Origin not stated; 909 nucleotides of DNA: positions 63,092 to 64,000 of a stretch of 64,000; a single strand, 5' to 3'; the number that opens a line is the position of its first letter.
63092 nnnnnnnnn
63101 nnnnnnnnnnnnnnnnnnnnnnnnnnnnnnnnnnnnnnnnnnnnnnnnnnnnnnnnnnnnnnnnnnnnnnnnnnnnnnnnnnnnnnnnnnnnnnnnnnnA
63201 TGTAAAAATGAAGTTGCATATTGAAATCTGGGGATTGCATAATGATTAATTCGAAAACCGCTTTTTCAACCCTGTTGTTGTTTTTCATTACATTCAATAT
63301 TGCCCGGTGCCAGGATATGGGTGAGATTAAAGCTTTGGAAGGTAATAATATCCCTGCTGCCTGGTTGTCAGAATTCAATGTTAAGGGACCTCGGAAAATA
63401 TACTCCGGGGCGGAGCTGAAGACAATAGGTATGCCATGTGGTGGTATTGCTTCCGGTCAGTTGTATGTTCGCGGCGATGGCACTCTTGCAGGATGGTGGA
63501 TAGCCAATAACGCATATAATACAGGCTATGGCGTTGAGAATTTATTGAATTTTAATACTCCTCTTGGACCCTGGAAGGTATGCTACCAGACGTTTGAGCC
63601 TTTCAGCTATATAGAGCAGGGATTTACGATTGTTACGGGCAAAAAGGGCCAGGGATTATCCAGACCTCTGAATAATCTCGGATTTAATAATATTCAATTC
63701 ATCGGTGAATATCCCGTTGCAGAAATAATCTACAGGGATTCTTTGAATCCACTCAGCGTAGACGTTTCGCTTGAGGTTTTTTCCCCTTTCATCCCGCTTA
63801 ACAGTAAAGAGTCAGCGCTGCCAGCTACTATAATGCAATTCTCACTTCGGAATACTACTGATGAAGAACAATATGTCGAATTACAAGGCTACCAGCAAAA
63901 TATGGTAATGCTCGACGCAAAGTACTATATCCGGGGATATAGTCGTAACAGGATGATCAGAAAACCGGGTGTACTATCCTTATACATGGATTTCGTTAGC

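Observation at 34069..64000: PUL-2: sulfatase-rich locus built on five GH172 and two GH116 genes plus fucI/fucP, a candidate system for a sulfated D-arabinofuranose- or L-fucose-configured glycan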

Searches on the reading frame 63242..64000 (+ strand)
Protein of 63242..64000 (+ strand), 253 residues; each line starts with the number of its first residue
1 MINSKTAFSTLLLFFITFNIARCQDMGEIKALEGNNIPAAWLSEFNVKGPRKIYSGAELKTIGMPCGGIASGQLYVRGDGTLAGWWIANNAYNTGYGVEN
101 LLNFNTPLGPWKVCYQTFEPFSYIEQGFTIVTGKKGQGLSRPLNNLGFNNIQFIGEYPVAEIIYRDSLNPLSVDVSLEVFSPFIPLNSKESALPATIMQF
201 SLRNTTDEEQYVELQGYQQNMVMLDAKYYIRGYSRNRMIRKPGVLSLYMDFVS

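Call 7: search_protein_families(library=pfam, proteins=[window:63242-64000:+], max_evalue=0.001)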
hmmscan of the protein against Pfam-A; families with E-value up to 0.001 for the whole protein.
window:63242-64000:+ (253 aa): 1 family
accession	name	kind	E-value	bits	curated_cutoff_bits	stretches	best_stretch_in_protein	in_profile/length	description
PF12215.14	Glyco_hydr_116N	-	1e-20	75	30.2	1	63-240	1-166/312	beta-glucosidase 2, glycosyl-hydrolase family 116 N-term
